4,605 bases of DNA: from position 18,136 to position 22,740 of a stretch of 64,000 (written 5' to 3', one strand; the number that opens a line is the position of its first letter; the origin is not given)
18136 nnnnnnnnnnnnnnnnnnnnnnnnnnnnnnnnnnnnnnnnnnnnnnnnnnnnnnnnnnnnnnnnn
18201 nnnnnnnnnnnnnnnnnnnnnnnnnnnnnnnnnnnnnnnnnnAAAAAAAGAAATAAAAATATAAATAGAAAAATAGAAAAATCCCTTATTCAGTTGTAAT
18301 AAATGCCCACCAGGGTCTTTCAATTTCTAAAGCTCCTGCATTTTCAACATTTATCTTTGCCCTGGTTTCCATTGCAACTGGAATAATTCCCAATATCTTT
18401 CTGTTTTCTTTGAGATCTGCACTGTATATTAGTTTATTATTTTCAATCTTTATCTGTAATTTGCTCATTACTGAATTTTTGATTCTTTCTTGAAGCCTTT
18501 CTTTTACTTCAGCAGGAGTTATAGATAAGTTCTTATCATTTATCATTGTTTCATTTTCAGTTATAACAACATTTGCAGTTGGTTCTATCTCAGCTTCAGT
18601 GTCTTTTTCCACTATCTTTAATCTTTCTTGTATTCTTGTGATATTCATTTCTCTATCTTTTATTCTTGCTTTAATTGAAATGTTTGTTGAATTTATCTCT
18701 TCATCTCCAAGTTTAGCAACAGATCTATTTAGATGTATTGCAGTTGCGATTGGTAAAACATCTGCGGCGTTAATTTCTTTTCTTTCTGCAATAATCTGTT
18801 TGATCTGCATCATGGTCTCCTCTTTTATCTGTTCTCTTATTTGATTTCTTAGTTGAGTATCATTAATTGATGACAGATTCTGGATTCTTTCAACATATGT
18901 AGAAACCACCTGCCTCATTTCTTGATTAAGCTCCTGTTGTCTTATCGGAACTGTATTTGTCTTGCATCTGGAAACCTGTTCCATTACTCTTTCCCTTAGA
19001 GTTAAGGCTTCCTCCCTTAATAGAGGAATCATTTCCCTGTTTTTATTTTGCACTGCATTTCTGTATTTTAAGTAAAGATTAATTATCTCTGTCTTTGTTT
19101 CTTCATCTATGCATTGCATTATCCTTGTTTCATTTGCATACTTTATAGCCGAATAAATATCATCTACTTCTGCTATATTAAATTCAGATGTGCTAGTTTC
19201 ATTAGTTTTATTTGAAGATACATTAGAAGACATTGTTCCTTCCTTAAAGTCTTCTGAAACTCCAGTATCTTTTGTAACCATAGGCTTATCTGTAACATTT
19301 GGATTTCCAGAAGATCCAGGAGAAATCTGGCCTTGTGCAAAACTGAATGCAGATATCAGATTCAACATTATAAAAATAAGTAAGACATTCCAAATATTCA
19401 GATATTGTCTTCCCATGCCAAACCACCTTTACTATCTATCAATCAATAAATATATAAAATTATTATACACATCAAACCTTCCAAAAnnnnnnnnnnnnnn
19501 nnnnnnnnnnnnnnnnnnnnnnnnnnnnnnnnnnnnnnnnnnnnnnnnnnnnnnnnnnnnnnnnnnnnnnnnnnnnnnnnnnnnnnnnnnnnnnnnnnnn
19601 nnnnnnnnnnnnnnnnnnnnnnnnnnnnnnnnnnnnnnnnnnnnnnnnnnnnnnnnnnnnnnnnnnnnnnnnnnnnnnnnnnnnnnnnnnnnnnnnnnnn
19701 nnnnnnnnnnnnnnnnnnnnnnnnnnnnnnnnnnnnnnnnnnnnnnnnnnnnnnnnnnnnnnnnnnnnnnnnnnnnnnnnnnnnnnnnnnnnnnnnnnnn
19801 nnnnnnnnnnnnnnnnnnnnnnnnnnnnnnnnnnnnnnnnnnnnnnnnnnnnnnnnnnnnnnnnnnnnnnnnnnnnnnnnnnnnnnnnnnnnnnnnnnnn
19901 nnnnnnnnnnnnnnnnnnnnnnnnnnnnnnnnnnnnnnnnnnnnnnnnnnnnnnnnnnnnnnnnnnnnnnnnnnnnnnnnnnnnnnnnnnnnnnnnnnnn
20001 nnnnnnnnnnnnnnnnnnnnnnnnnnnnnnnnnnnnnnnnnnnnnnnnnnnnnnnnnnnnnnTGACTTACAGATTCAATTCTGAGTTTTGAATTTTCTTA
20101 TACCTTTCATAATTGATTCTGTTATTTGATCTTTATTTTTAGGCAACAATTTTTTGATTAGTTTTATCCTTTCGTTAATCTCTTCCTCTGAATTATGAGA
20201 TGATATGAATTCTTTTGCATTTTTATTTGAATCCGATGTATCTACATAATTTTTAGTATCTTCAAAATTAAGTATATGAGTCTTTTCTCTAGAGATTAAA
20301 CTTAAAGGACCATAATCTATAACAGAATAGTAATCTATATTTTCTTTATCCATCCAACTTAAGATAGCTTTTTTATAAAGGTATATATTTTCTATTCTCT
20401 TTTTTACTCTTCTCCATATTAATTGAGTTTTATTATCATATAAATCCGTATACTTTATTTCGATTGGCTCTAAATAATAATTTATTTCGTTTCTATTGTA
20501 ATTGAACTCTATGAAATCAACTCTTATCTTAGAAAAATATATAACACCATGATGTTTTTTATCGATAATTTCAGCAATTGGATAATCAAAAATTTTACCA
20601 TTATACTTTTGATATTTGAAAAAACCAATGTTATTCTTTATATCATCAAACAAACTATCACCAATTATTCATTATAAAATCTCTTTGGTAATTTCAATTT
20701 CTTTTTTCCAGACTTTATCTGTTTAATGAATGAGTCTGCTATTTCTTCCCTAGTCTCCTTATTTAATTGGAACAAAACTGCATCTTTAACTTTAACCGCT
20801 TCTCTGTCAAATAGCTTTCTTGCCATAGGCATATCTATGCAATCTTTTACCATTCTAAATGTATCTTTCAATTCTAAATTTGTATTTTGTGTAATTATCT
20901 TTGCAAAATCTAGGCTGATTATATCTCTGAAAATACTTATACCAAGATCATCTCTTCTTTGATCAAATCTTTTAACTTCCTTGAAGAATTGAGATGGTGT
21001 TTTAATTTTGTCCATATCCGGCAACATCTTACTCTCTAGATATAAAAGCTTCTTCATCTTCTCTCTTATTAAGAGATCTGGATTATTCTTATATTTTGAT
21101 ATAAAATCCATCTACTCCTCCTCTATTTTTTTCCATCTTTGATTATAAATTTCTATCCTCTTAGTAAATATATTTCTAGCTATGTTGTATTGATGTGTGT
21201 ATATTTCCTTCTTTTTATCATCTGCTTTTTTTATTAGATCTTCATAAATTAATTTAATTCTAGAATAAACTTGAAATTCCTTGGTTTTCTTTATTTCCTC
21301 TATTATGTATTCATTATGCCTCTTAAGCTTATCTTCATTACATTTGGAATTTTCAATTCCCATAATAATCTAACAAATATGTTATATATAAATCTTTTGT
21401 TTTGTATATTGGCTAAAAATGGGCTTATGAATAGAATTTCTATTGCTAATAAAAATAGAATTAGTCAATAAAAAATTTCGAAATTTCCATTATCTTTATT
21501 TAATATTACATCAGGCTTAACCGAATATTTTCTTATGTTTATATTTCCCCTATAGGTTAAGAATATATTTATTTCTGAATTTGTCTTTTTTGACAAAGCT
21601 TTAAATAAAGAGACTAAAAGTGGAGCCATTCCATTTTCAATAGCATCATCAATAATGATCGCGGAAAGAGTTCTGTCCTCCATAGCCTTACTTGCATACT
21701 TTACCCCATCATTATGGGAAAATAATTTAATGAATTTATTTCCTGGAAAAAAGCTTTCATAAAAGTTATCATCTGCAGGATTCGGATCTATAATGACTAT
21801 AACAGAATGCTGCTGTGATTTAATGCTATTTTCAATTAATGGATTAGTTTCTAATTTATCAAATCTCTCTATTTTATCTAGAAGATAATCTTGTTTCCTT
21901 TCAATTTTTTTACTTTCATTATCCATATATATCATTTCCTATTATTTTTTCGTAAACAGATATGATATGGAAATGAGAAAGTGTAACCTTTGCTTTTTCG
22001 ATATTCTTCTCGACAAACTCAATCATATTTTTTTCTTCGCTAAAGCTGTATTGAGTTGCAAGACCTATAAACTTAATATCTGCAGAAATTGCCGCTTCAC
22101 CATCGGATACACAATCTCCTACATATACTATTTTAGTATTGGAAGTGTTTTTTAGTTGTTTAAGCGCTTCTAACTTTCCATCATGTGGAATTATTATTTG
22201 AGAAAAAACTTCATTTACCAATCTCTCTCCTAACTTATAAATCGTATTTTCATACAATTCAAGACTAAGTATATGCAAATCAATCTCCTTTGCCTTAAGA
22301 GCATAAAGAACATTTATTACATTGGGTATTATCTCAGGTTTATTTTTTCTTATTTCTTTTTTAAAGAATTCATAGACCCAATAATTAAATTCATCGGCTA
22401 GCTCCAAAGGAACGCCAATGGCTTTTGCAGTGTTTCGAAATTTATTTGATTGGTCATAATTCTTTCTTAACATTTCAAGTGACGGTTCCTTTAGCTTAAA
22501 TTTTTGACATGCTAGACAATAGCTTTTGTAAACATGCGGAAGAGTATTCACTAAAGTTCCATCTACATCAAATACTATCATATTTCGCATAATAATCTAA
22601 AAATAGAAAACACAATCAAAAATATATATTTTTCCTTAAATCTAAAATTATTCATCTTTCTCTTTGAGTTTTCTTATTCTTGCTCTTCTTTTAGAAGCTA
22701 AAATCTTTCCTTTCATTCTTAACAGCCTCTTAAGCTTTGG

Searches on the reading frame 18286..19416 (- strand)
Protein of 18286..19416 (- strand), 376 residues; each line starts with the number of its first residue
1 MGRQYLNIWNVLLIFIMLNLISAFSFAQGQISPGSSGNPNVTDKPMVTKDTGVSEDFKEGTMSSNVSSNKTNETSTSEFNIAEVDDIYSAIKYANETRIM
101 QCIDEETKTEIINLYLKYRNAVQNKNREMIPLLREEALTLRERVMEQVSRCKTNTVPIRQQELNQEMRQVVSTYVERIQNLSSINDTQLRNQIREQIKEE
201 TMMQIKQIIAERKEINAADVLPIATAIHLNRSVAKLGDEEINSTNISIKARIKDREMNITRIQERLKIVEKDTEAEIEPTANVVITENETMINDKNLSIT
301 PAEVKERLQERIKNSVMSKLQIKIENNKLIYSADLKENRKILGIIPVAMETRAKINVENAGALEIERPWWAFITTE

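Call 11: search_protein_families(library=pfam, proteins=[window:18286-19416:-], max_evalue=0.01)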
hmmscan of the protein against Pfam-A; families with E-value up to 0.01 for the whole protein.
window:18286-19416:- (376 aa): 1 family
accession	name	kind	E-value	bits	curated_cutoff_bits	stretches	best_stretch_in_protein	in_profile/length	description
PF05205.17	COMPASS-Shg1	-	0.0074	17.5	24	1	140-213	15-87/102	COMPASS (Complex proteins associated with Set1p) component shg1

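Call 44: search_protein_families(library=padloc, proteins=[window:18286-19416:-], max_evalue=0.001)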
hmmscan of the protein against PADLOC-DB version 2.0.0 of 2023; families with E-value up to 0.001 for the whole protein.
window:18286-19416:- (376 aa): 0 families

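Call 45: search_protein_families(library=phrogs, proteins=[window:18286-19416:-], max_evalue=0.001)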
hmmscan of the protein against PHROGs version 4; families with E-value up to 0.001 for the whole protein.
window:18286-19416:- (376 aa): 0 families

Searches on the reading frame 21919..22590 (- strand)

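Call 11: search_protein_families(library=pfam, proteins=[window:21919-22590:-], max_evalue=0.01)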
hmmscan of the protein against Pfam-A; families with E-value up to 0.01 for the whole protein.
window:21919-22590:- (223 aa): 4 families
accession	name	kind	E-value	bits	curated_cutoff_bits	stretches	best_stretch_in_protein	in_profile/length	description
PF13419.12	HAD_2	-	4.9e-20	72.8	23.8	1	5-176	1-177/178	Haloacid dehalogenase-like hydrolase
PF00702.32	Hydrolase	-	5.7e-12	46.9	26.4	1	5-171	4-191/191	haloacid dehalogenase-like hydrolase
PF12710.13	HAD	-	0.0015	19.5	27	1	5-163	1-184/189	haloacid dehalogenase-like hydrolase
PF10941.13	DUF2620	-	0.0082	16.8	25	0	135-203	28-96/115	Protein of unknown function DUF2620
